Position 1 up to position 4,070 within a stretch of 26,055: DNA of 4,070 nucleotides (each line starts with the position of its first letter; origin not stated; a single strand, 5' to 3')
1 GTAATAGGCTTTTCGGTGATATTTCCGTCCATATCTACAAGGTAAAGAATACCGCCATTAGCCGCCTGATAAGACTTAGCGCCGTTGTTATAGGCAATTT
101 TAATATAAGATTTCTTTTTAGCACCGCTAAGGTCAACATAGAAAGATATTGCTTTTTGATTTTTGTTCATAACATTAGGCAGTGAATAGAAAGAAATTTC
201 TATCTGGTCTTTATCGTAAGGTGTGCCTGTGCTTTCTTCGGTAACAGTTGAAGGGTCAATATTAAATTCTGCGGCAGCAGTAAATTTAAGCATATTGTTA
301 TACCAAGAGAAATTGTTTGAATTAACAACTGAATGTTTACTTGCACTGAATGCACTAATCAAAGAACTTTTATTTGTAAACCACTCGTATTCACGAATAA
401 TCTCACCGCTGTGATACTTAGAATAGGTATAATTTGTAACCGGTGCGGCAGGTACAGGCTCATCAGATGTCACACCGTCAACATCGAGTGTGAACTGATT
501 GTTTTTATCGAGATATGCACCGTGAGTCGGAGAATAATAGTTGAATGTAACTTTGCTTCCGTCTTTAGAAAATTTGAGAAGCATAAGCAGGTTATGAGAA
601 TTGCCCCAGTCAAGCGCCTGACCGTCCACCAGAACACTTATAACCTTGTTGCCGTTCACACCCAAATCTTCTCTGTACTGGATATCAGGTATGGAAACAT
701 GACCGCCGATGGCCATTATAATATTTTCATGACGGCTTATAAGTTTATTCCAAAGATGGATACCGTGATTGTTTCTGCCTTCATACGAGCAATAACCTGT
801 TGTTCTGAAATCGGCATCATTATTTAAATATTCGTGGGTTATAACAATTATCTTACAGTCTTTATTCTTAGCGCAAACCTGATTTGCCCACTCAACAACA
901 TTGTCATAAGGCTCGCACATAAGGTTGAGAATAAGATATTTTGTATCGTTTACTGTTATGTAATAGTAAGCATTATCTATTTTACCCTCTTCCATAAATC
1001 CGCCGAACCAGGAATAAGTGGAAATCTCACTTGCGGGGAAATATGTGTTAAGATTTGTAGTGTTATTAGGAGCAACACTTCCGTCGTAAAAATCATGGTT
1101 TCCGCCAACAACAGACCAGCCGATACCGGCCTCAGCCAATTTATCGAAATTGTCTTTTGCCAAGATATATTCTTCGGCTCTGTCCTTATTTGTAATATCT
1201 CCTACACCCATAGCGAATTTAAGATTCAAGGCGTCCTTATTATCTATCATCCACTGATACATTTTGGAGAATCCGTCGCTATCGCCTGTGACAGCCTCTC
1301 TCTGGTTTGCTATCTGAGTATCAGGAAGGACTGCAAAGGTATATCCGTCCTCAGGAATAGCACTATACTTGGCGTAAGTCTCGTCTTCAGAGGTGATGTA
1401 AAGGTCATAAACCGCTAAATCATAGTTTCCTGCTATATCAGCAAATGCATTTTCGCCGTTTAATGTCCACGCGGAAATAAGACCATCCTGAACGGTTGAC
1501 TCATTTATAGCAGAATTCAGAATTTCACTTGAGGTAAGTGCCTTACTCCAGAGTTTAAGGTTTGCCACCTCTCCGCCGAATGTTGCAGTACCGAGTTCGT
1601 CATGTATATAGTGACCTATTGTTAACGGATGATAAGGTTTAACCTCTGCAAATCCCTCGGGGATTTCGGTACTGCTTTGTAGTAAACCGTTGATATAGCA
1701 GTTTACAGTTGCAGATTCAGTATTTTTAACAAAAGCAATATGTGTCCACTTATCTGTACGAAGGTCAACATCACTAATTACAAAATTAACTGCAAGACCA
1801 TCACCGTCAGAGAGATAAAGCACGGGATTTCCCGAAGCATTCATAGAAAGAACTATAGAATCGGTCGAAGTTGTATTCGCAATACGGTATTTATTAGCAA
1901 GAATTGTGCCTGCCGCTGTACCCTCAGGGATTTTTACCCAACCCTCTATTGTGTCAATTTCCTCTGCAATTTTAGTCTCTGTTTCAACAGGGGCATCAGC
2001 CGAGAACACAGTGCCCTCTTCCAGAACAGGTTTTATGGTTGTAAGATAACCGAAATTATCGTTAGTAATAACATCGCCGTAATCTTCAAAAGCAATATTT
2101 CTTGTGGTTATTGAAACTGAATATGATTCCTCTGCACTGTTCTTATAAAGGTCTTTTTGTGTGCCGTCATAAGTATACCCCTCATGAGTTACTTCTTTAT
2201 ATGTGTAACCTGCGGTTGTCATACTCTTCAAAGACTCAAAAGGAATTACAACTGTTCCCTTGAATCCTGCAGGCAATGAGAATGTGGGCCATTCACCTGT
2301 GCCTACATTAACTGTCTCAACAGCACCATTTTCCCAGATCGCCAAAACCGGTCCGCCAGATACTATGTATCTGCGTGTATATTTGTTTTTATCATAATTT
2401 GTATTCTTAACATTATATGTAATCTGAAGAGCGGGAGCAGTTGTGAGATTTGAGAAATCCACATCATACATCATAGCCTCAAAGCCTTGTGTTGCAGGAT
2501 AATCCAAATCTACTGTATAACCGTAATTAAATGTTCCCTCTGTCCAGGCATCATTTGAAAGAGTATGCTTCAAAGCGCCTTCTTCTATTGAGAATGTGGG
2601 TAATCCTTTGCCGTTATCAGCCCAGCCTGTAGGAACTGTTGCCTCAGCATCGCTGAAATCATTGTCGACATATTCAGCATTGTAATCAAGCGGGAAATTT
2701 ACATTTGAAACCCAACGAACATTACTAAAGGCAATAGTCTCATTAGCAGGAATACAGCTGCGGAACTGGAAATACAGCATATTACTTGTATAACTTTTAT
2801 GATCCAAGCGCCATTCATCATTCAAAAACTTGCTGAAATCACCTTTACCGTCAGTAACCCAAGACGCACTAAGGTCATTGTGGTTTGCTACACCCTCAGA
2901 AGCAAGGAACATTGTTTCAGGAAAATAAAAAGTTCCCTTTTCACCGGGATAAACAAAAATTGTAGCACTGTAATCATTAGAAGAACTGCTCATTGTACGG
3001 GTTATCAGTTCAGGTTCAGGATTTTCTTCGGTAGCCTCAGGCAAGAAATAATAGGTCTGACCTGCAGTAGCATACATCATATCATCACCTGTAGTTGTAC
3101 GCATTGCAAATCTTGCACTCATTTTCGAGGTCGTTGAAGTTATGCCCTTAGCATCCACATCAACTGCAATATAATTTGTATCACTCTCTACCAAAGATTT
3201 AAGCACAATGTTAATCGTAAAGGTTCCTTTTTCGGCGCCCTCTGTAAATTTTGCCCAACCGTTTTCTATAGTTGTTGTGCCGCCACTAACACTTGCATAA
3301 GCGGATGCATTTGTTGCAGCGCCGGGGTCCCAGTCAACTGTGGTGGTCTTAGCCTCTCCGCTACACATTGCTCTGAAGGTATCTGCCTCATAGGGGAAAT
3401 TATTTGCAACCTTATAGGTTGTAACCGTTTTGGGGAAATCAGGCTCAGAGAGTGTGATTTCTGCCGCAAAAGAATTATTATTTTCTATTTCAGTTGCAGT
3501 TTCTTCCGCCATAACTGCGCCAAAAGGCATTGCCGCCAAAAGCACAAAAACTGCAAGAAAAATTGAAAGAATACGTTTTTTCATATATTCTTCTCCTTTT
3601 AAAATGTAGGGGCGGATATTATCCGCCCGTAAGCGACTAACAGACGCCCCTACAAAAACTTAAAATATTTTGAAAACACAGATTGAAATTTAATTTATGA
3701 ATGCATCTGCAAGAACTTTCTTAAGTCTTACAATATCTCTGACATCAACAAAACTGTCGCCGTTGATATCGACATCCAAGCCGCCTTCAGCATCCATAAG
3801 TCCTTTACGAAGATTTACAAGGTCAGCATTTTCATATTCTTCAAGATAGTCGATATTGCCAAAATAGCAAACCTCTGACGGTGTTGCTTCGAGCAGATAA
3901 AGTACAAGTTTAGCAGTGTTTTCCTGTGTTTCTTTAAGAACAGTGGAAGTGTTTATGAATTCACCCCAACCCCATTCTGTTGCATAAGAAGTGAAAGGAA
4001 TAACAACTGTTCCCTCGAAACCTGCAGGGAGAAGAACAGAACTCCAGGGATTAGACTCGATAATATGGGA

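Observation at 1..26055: Whole locus: a divergent Gram-positive surface capture-cleave-import system built largely from unassigned domains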

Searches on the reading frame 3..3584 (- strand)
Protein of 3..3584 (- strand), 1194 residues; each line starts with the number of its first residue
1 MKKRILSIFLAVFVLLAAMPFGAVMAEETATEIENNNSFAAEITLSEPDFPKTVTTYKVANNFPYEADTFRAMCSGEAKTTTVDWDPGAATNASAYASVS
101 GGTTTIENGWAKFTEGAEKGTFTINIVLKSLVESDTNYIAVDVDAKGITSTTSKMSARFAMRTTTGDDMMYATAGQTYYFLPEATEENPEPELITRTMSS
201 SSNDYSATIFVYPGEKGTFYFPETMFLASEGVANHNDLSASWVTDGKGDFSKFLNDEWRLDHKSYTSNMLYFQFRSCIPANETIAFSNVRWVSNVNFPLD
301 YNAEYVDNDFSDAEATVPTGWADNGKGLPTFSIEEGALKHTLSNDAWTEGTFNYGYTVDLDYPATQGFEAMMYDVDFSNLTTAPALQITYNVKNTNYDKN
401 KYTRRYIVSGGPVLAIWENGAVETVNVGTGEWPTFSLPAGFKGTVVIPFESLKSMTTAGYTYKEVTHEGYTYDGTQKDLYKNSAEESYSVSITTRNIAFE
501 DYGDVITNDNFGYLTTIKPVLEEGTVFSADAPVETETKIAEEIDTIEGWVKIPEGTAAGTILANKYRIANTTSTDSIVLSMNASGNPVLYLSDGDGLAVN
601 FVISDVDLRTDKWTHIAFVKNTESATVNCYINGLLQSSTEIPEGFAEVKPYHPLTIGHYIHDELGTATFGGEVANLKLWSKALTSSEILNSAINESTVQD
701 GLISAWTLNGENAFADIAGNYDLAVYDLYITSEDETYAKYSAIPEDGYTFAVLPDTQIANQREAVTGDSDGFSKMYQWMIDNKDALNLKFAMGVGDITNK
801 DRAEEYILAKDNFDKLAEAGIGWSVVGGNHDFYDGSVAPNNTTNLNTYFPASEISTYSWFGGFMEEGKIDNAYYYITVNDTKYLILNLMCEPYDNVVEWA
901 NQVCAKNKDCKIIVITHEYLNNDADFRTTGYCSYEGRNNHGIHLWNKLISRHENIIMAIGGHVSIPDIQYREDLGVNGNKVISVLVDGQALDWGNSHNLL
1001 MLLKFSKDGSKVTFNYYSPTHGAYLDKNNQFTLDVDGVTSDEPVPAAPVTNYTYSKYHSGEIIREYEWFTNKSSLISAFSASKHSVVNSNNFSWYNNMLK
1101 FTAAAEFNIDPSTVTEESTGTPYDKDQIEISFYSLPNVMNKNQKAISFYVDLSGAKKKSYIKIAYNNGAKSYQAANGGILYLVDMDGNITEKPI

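Call 3: search_protein_families(library=pfam, proteins=[window:3-3584:-], max_evalue=0.01)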
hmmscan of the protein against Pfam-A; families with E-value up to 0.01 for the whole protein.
window:3-3584:- (1194 aa): 2 families
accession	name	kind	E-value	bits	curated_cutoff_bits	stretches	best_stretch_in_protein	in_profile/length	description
PF13385.13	Laminin_G_3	-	4.9e-18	66.2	27.6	1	545-688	20-150/151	Concanavalin A-like lectin/glucanases superfamily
PF00149.33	Metallophos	-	9.5e-06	26.6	21.5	1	749-962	2-187/191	Calcineurin-like phosphoesterase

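Call 6: search_protein_families(library=ncbifam, proteins=[window:3-3584:-], max_evalue=0.01)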
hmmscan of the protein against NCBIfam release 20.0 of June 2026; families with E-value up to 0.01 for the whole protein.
window:3-3584:- (1194 aa): 0 families

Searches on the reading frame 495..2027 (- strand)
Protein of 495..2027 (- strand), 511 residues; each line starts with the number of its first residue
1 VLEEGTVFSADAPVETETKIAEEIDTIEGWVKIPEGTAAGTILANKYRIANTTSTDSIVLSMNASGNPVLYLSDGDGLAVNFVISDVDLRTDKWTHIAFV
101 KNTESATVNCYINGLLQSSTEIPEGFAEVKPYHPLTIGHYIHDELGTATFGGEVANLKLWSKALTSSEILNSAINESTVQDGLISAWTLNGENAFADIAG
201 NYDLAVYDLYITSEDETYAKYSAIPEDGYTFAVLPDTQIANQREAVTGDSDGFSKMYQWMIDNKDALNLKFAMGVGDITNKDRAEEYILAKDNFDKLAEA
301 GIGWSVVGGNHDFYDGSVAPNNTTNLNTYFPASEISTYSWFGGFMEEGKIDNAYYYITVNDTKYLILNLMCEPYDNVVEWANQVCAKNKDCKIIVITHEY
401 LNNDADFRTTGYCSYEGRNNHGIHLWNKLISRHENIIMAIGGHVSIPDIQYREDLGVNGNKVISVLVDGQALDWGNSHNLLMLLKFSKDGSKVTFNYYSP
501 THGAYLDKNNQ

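Call 90: search_solved_structures(query=window:495-2027:-, max_evalue=1)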
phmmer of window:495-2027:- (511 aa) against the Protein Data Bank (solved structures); distinct sequences matched with E-value up to 1: 12.
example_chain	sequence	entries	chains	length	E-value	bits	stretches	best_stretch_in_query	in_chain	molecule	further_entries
6ype_A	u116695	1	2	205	2.2e-05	26.8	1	64-188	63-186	Neuronal pentraxin-1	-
9lad_C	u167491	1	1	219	0.0049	19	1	89-196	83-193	Neuronal pentraxin-2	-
4dqa_A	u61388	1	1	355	0.0054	18.9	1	81-193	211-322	uncharacterized protein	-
9k6v_A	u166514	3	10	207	0.046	15.8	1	80-188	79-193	Pentraxin-related protein PTX3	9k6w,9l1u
8pvq_A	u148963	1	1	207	0.046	15.8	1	80-188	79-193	Pentraxin-related protein PTX3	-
9k6u_B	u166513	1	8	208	0.046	15.8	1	80-188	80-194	Pentraxin-related protein PTX3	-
9k6n_A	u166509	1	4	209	0.047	15.8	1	80-188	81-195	Pentraxin-related protein PTX3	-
8s50_B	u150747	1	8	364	0.18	13.9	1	80-188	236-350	Pentraxin-related protein PTX3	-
7zl1_B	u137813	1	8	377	0.19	13.8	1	80-188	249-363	Pentraxin-related protein PTX3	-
5le2_A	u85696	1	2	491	0.22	13.5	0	438-489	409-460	DDD_D12_15_D12_15_D12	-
5leb_A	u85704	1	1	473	0.25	13.3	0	438-489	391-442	DDD_D12_06_D12_06_D12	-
5lec_A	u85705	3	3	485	0.49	12.4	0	438-489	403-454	DDD_D12_12_D12_12_D12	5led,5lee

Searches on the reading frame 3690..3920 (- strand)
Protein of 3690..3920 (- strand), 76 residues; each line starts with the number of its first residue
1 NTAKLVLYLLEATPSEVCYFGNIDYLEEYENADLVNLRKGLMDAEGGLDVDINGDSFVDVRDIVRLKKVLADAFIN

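Call 91: search_protein_families(library=pfam, proteins=[window:3690-3920:-], max_evalue=1)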
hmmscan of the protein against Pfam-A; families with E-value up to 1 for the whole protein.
window:3690-3920:- (76 aa): 1 family
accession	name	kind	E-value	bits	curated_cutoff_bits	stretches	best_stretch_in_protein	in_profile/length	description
PF00404.24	Dockerin_1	-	0.0076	16.9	22.9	1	51-71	3-23/57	Dockerin type I domain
